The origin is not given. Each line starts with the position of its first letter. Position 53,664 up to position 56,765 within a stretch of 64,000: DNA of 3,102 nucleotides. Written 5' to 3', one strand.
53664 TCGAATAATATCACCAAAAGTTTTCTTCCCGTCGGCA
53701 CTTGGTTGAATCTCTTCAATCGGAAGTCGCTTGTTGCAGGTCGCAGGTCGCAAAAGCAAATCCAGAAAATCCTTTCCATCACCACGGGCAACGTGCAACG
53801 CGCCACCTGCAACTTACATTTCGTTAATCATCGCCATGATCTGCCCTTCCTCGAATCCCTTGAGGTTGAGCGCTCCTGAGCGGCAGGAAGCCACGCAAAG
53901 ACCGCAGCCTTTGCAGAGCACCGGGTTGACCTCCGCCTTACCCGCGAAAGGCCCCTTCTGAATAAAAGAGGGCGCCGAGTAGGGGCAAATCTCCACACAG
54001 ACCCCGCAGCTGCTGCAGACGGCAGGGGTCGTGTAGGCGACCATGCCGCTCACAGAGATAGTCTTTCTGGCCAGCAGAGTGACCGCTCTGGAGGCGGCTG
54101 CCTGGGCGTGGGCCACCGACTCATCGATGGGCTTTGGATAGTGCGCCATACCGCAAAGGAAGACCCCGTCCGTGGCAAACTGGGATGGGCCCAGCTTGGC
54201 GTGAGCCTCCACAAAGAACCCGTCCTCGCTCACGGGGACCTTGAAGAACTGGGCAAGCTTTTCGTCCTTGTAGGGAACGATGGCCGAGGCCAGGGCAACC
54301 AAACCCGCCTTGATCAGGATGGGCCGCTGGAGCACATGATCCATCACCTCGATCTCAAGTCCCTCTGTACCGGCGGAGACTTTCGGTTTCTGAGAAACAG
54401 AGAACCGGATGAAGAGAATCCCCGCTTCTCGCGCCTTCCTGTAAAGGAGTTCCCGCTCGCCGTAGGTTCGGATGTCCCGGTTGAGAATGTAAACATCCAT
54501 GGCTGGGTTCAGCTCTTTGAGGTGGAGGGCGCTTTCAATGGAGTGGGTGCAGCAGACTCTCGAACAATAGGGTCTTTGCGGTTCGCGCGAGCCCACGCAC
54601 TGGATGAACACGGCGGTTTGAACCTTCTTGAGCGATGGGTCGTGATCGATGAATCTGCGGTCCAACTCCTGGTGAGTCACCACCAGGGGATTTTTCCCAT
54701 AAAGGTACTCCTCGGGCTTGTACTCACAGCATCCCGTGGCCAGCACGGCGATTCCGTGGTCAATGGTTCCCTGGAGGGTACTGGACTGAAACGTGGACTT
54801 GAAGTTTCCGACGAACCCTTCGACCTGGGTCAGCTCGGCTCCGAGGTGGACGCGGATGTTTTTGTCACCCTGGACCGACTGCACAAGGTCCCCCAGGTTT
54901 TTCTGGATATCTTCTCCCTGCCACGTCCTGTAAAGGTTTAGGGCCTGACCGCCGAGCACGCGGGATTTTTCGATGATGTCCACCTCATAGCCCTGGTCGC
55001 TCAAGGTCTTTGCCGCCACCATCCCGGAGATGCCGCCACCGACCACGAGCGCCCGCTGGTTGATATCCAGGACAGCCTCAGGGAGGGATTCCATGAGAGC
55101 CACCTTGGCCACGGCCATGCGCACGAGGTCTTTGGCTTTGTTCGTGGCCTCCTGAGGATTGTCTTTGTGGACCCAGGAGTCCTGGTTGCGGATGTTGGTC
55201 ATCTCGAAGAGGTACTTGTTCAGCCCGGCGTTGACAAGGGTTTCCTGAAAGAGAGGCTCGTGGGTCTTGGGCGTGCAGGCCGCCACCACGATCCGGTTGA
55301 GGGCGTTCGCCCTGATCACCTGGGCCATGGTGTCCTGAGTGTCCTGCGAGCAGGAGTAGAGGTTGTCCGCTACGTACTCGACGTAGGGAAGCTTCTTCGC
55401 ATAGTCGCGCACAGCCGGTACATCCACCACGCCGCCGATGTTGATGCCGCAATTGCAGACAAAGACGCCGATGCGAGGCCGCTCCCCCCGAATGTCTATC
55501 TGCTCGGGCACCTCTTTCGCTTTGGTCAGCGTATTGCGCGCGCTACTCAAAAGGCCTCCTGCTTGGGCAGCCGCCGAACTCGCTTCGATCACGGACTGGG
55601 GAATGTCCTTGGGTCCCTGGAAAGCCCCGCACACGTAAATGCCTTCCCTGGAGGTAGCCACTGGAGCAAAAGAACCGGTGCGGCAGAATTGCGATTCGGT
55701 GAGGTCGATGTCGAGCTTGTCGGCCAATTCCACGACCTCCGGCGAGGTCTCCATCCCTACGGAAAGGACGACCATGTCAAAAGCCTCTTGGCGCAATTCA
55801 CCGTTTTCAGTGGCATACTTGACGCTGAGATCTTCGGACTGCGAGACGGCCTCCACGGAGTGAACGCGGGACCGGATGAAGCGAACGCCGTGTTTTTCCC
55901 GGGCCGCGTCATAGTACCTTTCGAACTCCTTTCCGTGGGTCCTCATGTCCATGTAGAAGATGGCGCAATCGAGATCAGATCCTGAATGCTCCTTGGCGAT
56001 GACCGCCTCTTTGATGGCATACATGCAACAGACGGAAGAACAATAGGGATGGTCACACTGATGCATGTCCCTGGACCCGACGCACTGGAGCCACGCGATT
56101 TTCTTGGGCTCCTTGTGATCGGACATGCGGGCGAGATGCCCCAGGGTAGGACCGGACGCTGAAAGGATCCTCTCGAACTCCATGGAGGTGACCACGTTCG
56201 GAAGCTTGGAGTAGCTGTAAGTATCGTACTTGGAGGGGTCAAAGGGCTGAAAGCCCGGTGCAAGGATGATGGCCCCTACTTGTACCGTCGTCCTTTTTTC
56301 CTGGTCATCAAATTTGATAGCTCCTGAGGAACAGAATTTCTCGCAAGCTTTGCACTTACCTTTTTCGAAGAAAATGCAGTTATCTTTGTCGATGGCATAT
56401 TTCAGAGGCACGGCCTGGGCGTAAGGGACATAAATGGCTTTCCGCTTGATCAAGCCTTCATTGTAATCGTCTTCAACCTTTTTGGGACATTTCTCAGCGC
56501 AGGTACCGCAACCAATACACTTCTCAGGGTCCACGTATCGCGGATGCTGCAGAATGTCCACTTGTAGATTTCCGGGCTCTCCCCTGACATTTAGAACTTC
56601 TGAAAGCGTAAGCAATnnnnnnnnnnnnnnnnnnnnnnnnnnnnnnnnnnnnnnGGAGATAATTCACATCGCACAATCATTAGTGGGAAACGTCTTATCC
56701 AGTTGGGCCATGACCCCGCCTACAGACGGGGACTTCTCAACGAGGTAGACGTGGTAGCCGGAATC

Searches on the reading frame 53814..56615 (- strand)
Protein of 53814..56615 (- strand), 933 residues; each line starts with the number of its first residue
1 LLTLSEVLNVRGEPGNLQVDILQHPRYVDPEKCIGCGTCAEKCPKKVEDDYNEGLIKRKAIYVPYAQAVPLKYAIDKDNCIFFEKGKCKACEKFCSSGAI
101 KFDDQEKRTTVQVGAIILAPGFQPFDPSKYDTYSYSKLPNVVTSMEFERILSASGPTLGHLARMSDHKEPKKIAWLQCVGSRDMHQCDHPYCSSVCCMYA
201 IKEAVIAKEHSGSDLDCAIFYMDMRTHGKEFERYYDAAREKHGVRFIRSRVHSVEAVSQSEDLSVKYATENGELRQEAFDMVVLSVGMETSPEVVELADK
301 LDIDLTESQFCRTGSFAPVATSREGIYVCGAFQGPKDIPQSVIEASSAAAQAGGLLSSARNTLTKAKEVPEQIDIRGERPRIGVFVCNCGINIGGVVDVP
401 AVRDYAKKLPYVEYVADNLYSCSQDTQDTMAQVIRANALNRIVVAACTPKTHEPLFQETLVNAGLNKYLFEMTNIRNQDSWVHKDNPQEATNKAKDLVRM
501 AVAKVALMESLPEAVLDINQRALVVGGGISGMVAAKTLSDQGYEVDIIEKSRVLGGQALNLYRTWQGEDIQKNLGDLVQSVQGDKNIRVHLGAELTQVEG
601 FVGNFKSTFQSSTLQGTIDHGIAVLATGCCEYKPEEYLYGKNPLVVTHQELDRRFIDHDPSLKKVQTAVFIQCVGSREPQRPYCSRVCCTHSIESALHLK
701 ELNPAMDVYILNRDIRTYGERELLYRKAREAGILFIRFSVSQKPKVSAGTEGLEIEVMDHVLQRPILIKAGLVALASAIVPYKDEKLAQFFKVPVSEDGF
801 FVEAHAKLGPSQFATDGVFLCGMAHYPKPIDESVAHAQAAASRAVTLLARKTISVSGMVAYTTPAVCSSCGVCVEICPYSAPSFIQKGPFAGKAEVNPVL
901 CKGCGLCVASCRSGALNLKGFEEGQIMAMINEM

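Call 30: search_protein_families(library=pfam, proteins=[window:53814-56615:-], max_evalue=0.0001)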
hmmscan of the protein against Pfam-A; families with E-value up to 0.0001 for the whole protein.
window:53814-56615:- (933 aa): 11 families
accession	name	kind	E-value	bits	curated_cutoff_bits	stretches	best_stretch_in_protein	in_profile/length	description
PF07992.20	Pyr_redox_2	-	3.4e-19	69.8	26.1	2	224-348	178-290/291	Pyridine nucleotide-disulphide oxidoreductase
PF00037.32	Fer4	-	4.5e-15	55.2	21.1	1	27-45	2-20/24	4Fe-4S binding domain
PF12838.12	Fer4_7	-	1.9e-11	44.7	27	1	867-915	2-52/52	4Fe-4S dicluster domain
PF13450.12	NAD_binding_8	-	7.9e-10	39.3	21.9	1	524-558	1-35/68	NAD(P)-binding Rossmann-like domain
PF12837.12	Fer4_6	-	6.5e-08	32.6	25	0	28-44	4-20/24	4Fe-4S binding domain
PF01266.30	DAO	-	8.4e-08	32.5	27.9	0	522-556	2-37/353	FAD dependent oxidoreductase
PF13237.11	Fer4_10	-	1.6e-06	28.4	25.5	0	27-50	3-26/53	4Fe-4S dicluster domain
PF13187.11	Fer4_9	-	2e-06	28.2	27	1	867-915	2-51/52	4Fe-4S dicluster domain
PF12831.13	FAD_oxidored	-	2.1e-05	24.4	27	1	523-560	3-40/416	FAD dependent oxidoreductase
PF00070.33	Pyr_redox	-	3.9e-05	24.5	22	0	521-600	1-68/82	Pyridine nucleotide-disulphide oxidoreductase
PF12797.12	Fer4_2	-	6.4e-05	23.1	24.5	1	26-44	3-21/22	4Fe-4S binding domain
